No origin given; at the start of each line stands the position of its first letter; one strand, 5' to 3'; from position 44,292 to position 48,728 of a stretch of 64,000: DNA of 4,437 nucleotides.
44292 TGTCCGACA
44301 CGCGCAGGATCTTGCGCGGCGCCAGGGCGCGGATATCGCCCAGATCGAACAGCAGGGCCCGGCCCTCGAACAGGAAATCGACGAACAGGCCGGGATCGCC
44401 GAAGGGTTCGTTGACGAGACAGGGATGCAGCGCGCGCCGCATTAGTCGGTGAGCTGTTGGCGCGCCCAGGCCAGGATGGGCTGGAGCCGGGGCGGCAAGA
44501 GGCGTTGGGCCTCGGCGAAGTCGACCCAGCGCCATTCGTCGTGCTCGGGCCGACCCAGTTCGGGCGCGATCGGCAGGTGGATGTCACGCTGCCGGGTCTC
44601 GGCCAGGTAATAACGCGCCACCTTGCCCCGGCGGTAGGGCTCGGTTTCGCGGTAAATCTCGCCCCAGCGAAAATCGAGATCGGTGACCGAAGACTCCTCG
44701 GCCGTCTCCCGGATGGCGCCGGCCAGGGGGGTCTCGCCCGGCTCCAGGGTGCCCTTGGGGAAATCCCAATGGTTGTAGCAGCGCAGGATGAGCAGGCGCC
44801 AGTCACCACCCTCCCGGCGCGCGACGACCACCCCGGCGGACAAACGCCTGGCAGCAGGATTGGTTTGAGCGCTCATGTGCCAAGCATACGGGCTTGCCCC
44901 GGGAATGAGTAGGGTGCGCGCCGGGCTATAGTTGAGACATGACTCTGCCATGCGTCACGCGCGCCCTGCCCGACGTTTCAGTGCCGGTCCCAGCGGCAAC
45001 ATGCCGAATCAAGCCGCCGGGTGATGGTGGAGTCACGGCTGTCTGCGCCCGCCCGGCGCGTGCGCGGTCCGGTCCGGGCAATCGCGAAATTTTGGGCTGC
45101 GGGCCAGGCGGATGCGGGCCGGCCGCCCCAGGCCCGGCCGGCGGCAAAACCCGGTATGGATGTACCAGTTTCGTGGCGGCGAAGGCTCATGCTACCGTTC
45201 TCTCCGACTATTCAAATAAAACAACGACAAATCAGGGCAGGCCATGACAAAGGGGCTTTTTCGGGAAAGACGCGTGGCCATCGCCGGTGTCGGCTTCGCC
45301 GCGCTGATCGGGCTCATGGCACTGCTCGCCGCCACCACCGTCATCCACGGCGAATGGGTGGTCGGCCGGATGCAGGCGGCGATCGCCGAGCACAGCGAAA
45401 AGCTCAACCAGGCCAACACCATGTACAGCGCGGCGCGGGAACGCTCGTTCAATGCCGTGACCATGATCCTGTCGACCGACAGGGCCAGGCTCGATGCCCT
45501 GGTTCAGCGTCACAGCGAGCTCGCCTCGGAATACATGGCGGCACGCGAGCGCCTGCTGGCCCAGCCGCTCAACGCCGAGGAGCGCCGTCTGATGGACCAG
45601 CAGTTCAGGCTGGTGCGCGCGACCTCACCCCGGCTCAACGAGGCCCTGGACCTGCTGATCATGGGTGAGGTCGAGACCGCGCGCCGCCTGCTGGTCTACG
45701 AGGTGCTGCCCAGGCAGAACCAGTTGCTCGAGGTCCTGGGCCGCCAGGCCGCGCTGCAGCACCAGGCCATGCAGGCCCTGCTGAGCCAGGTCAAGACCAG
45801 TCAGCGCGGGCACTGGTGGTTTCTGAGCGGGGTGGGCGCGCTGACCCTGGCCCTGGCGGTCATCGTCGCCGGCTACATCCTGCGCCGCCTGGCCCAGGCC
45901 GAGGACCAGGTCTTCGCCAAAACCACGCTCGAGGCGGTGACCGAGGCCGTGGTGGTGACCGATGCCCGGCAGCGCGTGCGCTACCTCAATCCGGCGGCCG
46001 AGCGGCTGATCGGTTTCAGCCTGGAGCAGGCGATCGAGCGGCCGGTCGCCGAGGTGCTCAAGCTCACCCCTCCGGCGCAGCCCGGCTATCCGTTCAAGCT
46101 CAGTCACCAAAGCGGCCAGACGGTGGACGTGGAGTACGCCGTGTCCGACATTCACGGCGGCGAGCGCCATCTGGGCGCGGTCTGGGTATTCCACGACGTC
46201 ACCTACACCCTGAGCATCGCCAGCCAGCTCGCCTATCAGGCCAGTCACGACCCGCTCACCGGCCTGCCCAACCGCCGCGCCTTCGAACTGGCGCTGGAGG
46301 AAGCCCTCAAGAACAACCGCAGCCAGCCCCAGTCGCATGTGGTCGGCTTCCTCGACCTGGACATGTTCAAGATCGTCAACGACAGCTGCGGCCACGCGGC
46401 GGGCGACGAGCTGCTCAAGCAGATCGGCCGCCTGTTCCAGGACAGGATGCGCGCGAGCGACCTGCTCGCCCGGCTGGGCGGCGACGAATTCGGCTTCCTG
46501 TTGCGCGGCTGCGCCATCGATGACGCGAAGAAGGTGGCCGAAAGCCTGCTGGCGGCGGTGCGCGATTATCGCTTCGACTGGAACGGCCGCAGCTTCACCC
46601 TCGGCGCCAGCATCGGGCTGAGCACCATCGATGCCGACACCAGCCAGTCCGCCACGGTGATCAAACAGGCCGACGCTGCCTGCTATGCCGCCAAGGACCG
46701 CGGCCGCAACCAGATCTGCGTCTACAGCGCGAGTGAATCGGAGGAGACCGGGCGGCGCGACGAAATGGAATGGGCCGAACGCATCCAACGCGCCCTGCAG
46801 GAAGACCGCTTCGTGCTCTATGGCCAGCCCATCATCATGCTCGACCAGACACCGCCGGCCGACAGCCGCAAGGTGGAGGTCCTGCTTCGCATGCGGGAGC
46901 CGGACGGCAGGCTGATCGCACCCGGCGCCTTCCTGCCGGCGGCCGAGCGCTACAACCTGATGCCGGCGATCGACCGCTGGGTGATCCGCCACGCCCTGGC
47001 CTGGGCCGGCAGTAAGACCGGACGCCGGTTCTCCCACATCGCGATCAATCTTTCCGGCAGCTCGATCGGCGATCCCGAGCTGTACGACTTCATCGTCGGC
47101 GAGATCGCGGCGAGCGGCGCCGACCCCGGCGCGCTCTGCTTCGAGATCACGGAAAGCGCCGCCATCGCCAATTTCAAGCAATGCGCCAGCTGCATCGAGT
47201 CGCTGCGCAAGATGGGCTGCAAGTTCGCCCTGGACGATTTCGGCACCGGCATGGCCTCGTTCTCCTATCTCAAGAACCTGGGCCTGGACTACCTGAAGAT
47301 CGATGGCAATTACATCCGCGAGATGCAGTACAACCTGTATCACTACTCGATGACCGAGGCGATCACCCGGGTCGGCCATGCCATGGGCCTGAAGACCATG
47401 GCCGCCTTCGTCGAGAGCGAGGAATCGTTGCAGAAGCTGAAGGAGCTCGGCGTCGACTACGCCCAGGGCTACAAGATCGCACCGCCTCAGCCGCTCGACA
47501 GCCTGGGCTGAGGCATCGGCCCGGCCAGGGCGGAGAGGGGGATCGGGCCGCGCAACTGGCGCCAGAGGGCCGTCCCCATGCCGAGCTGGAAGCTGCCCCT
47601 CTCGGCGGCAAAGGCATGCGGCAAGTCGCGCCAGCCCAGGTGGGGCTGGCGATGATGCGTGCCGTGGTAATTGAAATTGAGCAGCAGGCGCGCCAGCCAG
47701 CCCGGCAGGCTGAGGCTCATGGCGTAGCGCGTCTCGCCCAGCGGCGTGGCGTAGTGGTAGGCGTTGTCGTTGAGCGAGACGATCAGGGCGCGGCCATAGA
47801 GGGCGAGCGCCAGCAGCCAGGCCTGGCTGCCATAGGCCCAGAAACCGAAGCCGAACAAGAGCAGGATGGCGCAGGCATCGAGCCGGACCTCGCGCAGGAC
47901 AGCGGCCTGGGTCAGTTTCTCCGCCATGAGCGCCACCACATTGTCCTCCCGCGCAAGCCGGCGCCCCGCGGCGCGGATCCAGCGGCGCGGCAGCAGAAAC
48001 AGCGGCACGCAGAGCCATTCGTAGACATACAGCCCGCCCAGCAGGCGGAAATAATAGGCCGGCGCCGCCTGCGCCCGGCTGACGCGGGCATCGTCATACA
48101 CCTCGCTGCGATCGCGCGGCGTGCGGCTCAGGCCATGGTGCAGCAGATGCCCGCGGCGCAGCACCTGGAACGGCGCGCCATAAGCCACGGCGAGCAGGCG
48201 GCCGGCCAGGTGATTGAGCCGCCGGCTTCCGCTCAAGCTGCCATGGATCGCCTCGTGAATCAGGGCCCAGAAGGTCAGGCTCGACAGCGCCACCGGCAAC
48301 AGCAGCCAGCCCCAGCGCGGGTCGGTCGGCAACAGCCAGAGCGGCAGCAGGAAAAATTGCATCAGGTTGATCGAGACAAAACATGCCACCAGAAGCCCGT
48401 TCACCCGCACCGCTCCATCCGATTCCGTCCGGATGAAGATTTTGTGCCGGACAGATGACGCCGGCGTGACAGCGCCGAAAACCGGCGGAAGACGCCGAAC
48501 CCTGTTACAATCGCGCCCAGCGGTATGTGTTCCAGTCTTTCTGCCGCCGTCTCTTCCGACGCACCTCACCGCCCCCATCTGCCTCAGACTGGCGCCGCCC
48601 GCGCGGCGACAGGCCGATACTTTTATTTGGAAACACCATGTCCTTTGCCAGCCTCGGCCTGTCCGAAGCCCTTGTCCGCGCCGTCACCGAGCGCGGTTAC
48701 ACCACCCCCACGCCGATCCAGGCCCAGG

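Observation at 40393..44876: RtcA sits in a five-gene translationally coupled operon (Nudix / MBL nuclease / DUF72 / RtcA / DUF429) with a convergent DUF99 gene, and no RtcB or RtcR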

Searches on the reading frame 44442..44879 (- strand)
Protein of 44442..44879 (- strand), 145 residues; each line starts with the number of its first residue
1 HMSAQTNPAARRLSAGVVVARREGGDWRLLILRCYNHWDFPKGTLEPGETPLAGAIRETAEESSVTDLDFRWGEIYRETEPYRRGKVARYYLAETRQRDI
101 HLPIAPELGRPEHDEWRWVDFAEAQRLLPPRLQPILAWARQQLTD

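Call 3: search_protein_families(library=pfam, proteins=[window:44442-44879:-], max_evalue=0.01)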
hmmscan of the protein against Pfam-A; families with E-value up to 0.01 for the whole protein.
window:44442-44879:- (145 aa): 1 family
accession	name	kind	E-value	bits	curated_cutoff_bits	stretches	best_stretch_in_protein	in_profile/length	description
PF00293.34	NUDIX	-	2.5e-17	63.6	21.1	1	11-138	2-133/134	NUDIX domain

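Call 20: search_protein_families(library=ncbifam, proteins=[window:44442-44879:-], max_evalue=0.01)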
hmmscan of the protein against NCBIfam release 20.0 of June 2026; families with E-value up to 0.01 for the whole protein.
window:44442-44879:- (145 aa): 12 families
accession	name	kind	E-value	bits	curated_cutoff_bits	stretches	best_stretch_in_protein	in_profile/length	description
NF001937.0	PRK00714.1-4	equivalog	1.5e-08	34.4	139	1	12-84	8-76/161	RNA pyrophosphohydrolase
NF001938.0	PRK00714.1-5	equivalog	1.3e-07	31.1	116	1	33-127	42-150/172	RNA pyrophosphohydrolase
NF001935.0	PRK00714.1-2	equivalog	6.5e-07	29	259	1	36-65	31-60/183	RNA pyrophosphohydrolase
NF001934.0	PRK00714.1-1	equivalog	2.3e-06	27.1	241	0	12-69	8-64/176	RNA pyrophosphohydrolase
NF052459.1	OxoGTPPhMutT1Mycb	equivalog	2.2e-05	23.7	475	1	33-97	26-89/292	8-oxo-(d)GTP phosphatase MutT1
NF041652.1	Nud_hyd_Dein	equivalog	0.00013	22.2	200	1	36-72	43-79/152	Nudix hydrolase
TIGR00586.1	mutt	equivalog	0.00013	22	97.9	1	36-70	32-66/129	8-oxo-dGTP diphosphatase MutT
NF001936.0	PRK00714.1-3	equivalog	0.00017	21.5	118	1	35-70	34-69/155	RNA pyrophosphohydrolase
NF008044.0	PRK10776.1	equivalog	0.00035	20.5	148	1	36-72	31-67/130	8-oxo-dGTP diphosphatase MutT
NF006961.0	PRK09438.1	equivalog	0.00052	19.5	103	0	36-65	32-61/151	dihydroneopterin triphosphate diphosphatase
NF006530.0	PRK08999.1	equivalog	0.00056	19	245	1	36-87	33-82/315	Nudix family hydrolase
TIGR02705.1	nudix_YtkD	equivalog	0.0091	15.6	154.4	1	38-64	47-73/156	RNA deprotection pyrophosphohydrolase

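Call 51: search_solved_structures(query=window:44442-44879:-, max_evalue=0.01)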
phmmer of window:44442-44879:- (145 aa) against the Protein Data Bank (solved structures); distinct sequences matched with E-value up to 0.01: 30.
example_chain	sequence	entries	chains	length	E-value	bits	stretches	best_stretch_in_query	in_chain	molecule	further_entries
1kt9_A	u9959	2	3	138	9.7e-11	44.9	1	14-127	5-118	Diadenosine Tetraphosphate Hydrolase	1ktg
3u53_A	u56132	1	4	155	1.2e-08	38.1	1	35-128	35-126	Bis(5'-nucleosyl)-tetraphosphatase [asymmetrical]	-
1xsa_A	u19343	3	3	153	7.6e-08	35.5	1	35-128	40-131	Bis(5'-nucleosyl)-tetraphosphatase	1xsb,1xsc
4ick_A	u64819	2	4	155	8.1e-08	35.4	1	35-128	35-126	Bis(5'-nucleosyl)-tetraphosphatase [asymmetrical]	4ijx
3i7u_A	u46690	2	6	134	1.9e-07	34.2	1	25-97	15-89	AP4A hydrolase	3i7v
5ygu_B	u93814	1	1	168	3.3e-06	30.2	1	12-122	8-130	RNA pyrophosphohydrolase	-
4s2v_A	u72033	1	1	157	3.4e-06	30.1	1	12-122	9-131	RNA pyrophosphohydrolase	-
6d1q_B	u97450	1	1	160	3.6e-06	30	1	12-122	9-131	RNA pyrophosphohydrolase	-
6d1v_B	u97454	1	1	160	3.6e-06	30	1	12-122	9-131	RNA pyrophosphohydrolase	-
4s2w_A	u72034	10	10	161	3.6e-06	30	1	12-122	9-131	RNA pyrophosphohydrolase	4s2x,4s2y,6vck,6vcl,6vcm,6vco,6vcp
6vcn_A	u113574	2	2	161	3.7e-06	30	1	12-122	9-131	RNA pyrophosphohydrolase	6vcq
2kdv_A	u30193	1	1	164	4.1e-06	29.9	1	12-122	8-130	RNA pyrophosphohydrolase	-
6d13_B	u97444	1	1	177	5.1e-06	29.5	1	12-122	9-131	RNA pyrophosphohydrolase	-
9cxx_A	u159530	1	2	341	8.9e-06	28.8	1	29-98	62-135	8-oxo-(d)GTP phosphatase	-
2kdw_A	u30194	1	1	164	2.7e-05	27.2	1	12-122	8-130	RNA pyrophosphohydrolase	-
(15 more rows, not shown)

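Call 85: search_protein_families(library=padloc, proteins=[window:44442-44876:-], max_evalue=0.001)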
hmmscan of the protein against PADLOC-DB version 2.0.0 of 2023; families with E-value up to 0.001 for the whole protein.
window:44442-44876:- (144 aa): 1 family
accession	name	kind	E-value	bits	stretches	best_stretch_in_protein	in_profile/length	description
PDLC04899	PDC-S07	-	2.5e-06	25.2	1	34-123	32-112/135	-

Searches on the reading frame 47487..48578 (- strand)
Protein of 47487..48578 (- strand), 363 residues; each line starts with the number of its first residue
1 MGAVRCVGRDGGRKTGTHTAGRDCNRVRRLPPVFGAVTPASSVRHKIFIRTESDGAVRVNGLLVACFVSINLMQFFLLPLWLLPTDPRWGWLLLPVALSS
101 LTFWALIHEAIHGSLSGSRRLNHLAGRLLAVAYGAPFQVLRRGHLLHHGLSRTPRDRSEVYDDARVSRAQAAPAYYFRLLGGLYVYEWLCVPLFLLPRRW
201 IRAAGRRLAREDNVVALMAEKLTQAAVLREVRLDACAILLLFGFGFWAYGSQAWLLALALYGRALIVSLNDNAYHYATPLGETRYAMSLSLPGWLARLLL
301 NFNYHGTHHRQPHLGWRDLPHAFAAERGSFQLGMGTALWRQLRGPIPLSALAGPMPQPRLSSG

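Call 95: search_protein_families(library=pfam, proteins=[window:47487-48578:-], max_evalue=0.00001)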
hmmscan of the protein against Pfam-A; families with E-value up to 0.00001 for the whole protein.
window:47487-48578:- (363 aa): 1 family
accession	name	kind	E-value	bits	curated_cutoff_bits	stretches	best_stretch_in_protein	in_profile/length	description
PF00487.30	FA_desaturase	-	2.3e-28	100.1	29.7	1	90-328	2-240/253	Fatty acid desaturase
